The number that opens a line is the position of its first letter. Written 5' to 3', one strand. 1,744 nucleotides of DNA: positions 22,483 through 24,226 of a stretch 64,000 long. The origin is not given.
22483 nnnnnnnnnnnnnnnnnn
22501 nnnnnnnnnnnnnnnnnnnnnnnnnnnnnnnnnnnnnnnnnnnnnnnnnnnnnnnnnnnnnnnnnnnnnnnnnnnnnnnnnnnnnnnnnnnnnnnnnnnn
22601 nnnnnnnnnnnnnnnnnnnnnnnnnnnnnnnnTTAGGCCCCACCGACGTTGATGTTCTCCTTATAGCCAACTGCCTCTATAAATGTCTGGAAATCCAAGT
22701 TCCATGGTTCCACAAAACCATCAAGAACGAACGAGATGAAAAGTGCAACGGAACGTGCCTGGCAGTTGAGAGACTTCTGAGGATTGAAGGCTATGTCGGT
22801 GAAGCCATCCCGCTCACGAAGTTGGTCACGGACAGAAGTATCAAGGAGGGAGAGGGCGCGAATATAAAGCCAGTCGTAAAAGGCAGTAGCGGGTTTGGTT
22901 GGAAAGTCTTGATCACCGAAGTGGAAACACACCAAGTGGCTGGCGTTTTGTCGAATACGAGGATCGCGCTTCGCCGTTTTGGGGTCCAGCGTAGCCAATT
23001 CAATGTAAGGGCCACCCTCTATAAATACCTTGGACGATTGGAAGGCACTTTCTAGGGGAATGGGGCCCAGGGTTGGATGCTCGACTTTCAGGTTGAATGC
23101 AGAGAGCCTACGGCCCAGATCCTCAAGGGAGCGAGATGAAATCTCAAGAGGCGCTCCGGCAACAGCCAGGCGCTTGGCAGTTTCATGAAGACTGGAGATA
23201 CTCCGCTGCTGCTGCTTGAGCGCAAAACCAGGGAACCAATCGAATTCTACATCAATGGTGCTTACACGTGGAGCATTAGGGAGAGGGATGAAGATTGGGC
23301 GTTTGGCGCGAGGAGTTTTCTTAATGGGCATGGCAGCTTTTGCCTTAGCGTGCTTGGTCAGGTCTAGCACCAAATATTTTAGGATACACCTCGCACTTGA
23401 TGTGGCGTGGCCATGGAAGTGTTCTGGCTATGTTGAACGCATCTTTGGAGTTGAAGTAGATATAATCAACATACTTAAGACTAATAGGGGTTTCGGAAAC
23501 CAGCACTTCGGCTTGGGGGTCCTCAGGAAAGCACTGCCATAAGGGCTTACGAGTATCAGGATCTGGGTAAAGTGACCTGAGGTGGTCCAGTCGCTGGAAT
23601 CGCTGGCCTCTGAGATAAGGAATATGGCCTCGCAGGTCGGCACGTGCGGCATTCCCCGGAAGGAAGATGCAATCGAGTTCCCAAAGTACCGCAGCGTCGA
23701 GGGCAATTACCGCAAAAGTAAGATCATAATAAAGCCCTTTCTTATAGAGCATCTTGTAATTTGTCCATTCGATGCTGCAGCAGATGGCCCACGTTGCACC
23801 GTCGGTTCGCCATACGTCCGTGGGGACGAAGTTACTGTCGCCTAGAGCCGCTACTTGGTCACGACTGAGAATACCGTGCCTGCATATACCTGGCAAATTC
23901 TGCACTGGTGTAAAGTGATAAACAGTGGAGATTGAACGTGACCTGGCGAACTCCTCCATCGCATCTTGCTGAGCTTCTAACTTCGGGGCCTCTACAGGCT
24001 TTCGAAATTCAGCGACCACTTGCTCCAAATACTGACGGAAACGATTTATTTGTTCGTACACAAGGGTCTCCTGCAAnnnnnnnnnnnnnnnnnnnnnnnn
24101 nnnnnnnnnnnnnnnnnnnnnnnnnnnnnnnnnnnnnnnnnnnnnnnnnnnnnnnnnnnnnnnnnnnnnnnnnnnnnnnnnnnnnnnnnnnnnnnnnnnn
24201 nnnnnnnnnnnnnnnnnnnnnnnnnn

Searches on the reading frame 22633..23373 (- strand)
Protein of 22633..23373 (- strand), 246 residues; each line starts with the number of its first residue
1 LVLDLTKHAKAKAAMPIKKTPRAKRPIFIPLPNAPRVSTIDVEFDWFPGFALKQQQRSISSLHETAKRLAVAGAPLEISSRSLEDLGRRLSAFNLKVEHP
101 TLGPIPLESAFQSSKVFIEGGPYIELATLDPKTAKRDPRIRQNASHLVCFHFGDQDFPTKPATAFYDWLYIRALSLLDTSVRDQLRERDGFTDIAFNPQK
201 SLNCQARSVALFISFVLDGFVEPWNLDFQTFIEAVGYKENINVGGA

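Call 4: search_protein_families(library=pfam, proteins=[window:22633-23373:-], max_evalue=0.01)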
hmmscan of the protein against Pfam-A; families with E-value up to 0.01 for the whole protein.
window:22633-23373:- (246 aa): 1 family
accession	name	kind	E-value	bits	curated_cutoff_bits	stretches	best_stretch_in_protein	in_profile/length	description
PF22397.2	NADAR-DarT1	-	2.2e-73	246.7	27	1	23-234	1-211/212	DarT1-associated NADAR antitoxin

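Call 5: search_protein_families(library=ncbifam, proteins=[window:22633-23373:-], max_evalue=0.01)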
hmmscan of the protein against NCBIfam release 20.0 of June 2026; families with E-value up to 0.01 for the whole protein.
window:22633-23373:- (246 aa): 0 families

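Call 6: search_protein_families(library=padloc, proteins=[window:22633-23373:-], max_evalue=0.01)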
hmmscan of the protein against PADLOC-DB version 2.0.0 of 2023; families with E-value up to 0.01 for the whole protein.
window:22633-23373:- (246 aa): 0 families

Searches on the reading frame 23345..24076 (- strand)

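Call 4: search_protein_families(library=pfam, proteins=[window:23345-24076:-], max_evalue=0.01)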
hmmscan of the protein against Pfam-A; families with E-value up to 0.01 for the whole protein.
window:23345-24076:- (243 aa): 2 families
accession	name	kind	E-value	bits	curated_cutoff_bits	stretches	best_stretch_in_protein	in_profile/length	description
PF14487.12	DarT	-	1.7e-10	41.4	22.5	1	53-215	1-177/201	ssDNA thymidine ADP-ribosyltransferase, DarT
PF22531.2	DUF7002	-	0.0019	18.3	27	1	51-78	2-29/195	Family of unknown function (DUF7002)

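Call 5: search_protein_families(library=ncbifam, proteins=[window:23345-24076:-], max_evalue=0.01)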
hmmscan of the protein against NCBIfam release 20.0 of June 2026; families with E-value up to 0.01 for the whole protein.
window:23345-24076:- (243 aa): 0 families

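Call 6: search_protein_families(library=padloc, proteins=[window:23345-24076:-], max_evalue=0.01)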
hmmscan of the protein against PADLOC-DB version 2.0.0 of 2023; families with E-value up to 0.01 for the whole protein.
window:23345-24076:- (243 aa): 1 family
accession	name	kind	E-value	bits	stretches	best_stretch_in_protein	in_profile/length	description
PDLC02991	DarT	-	8.3e-08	30.3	1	50-77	10-37/196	-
